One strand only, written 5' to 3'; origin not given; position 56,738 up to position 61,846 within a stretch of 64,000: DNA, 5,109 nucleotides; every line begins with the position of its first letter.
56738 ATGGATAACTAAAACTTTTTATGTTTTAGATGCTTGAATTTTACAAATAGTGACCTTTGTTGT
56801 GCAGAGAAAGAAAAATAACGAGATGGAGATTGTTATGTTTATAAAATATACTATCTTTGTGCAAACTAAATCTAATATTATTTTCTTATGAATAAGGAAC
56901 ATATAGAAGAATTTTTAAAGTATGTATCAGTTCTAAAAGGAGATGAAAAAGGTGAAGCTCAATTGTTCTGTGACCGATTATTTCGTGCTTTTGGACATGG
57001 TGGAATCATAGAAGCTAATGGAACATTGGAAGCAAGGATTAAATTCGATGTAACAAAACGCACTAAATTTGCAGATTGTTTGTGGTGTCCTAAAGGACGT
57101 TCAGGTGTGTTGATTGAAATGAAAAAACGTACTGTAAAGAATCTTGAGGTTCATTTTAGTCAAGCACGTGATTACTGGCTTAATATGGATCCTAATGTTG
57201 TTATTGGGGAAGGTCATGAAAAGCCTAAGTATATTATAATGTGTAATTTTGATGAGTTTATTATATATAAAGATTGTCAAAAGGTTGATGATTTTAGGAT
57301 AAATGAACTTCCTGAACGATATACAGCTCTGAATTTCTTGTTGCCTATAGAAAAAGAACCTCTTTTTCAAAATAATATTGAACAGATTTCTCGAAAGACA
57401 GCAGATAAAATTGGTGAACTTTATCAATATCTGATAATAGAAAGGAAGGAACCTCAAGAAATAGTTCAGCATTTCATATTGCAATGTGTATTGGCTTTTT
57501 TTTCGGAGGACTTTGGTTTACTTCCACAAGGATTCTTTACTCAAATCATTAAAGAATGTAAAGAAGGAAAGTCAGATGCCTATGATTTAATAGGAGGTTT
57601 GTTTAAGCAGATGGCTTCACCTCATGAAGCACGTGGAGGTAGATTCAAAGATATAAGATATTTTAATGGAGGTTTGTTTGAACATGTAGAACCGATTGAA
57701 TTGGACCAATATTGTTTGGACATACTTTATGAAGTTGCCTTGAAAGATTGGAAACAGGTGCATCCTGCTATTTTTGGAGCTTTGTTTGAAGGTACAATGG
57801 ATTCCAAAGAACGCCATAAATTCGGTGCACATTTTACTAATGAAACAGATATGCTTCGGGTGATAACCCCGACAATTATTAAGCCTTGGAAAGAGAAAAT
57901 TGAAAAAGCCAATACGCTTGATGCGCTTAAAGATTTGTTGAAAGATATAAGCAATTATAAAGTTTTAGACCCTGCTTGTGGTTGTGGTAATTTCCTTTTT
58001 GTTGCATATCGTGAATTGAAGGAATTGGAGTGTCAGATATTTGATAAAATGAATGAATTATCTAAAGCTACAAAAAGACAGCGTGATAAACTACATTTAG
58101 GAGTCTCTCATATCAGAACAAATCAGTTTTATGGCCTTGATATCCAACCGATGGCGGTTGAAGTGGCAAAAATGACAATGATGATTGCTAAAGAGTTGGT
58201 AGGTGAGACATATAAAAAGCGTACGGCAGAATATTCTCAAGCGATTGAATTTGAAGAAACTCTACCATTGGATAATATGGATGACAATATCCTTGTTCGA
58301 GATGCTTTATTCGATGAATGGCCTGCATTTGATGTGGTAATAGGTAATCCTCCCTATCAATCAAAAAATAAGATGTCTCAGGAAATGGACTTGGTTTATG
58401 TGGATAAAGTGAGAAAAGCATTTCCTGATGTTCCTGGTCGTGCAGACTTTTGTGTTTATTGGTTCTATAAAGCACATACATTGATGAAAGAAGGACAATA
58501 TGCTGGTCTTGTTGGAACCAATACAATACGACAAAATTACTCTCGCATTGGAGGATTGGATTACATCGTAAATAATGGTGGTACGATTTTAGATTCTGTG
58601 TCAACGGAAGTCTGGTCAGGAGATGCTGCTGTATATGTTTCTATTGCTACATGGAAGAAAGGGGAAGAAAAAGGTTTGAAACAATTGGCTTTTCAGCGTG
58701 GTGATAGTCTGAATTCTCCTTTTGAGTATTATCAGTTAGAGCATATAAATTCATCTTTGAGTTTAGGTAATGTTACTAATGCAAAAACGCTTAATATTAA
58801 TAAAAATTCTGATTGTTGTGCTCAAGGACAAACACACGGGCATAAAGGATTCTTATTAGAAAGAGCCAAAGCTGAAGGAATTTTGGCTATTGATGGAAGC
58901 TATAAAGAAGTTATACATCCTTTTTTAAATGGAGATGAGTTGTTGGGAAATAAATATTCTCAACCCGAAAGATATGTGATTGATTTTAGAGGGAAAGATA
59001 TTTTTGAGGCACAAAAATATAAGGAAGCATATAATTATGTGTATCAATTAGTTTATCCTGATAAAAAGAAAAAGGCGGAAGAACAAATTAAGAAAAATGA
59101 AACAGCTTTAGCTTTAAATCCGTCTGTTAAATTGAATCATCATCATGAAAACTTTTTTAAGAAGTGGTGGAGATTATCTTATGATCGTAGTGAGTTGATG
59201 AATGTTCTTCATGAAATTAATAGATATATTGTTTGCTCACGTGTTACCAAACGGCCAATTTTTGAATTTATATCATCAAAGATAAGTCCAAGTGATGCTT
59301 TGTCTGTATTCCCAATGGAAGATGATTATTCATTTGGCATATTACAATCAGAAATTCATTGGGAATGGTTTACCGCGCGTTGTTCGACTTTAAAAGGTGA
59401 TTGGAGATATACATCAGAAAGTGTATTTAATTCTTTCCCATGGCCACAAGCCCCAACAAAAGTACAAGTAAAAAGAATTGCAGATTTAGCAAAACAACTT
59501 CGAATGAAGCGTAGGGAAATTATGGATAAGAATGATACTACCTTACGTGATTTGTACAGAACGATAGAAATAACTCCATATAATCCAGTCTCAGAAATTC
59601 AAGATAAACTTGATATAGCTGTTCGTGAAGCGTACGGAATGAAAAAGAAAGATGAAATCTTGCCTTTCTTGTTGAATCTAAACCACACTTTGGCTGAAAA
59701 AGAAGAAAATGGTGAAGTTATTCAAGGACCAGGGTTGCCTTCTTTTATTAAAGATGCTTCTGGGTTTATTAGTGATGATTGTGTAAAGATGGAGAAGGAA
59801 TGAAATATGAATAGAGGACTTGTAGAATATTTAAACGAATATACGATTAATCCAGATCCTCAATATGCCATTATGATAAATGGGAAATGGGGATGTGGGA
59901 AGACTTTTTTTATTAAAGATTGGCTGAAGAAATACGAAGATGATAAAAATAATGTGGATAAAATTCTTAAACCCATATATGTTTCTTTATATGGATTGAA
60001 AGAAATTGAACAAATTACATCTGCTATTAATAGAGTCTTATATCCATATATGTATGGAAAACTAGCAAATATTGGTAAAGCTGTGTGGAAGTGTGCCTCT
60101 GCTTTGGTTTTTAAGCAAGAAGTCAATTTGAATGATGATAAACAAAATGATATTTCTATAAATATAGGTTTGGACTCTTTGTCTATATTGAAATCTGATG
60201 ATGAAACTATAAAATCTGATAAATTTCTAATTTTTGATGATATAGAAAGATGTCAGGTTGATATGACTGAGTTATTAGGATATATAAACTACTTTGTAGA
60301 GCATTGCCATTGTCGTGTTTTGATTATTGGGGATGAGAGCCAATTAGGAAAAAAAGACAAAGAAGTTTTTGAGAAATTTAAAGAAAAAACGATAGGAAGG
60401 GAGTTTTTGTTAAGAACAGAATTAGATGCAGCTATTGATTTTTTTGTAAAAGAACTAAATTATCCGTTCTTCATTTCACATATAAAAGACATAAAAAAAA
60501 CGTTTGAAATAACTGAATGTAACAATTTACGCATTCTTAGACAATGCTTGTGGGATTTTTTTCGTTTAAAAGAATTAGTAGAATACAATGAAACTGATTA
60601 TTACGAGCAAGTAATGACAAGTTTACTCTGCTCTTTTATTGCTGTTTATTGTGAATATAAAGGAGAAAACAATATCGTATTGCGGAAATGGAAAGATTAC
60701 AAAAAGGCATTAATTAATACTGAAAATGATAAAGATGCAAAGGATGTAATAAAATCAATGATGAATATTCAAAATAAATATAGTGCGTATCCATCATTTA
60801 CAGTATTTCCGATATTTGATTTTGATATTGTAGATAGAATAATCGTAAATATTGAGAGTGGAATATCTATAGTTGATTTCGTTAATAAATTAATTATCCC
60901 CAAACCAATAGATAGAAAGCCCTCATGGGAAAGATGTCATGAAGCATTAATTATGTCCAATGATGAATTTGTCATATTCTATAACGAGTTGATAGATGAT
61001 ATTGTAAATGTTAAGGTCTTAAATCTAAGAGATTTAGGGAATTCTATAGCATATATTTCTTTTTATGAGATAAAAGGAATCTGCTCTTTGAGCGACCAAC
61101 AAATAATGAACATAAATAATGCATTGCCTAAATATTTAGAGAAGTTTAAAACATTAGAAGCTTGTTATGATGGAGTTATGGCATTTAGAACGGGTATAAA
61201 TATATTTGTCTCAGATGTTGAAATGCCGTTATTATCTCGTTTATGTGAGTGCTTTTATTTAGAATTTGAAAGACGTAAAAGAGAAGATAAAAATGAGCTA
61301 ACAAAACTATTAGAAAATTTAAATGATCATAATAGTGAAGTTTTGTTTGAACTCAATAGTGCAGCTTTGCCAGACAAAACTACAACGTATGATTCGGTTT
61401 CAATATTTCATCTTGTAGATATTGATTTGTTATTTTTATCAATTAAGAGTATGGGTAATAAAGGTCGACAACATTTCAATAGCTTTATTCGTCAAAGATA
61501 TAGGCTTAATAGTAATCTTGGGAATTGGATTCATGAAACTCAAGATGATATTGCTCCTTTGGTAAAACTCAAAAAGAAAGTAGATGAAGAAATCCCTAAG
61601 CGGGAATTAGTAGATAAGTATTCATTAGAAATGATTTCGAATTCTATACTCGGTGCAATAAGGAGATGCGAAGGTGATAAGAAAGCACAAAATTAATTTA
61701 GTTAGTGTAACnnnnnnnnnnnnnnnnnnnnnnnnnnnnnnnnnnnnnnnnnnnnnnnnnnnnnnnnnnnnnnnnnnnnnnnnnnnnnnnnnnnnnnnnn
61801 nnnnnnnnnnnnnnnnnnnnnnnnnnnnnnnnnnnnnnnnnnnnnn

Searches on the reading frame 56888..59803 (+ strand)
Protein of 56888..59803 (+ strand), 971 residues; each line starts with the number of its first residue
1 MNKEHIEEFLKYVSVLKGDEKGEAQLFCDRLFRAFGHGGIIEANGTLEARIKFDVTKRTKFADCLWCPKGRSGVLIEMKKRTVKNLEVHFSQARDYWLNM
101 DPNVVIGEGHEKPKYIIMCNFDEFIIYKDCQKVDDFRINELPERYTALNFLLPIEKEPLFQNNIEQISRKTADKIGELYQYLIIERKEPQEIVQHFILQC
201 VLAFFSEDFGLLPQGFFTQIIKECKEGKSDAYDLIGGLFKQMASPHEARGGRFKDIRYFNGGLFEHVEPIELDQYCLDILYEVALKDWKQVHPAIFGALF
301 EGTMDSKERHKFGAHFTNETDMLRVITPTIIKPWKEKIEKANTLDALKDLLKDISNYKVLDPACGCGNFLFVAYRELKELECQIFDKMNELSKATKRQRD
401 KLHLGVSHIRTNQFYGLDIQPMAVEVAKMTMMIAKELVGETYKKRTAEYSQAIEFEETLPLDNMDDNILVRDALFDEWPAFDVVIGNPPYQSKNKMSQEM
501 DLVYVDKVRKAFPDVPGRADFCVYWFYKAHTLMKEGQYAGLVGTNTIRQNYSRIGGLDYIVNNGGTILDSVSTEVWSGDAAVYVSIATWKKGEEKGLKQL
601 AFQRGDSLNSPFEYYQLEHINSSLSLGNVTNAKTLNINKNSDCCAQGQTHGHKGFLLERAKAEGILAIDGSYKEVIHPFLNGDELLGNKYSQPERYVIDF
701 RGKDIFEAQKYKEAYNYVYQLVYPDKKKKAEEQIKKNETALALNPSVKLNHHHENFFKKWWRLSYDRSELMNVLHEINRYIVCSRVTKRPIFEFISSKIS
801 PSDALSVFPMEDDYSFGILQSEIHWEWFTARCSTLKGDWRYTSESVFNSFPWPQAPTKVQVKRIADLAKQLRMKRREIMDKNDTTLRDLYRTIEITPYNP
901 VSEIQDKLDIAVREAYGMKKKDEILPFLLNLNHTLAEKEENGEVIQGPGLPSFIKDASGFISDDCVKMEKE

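Call 70: search_protein_families(library=pfam, proteins=[window:56888-59803:+], max_evalue=0.00001)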
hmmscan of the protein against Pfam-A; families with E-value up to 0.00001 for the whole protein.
window:56888-59803:+ (971 aa): 6 families
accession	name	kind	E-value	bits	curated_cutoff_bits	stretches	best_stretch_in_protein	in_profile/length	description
PF20473.4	MmeI_Mtase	-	1.5e-35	123.1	27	1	342-587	6-246/259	MmeI, DNA-methyltransferase domain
PF20464.3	MmeI_N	-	6.5e-19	69.4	27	1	1-182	1-178/181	MmeI, N-terminal domain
PF07669.17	Eco57I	-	8e-18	65.5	25.3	1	412-551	1-142/171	Eco57I restriction-modification methylase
PF20465.4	MmeI_hel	-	9.8e-15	55.5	27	1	193-264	3-75/75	MmeI, helicase spacer domain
PF20466.3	MmeI_TRD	-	3.7e-13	49.7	27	1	793-854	145-206/207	MmeI, target recognition domain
PF02384.22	N6_Mtase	-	9.9e-10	38.7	20.4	1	349-539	40-180/311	N-6 DNA Methylase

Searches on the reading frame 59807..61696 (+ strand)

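Call 70: search_protein_families(library=pfam, proteins=[window:59807-61696:+], max_evalue=0.00001)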
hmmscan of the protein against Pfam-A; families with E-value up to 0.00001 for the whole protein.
window:59807-61696:+ (629 aa): 1 family
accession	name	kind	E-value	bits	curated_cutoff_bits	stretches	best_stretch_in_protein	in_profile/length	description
PF07693.20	KAP_NTPase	-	4.9e-14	52.7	20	1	6-204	9-227/293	KAP family P-loop domain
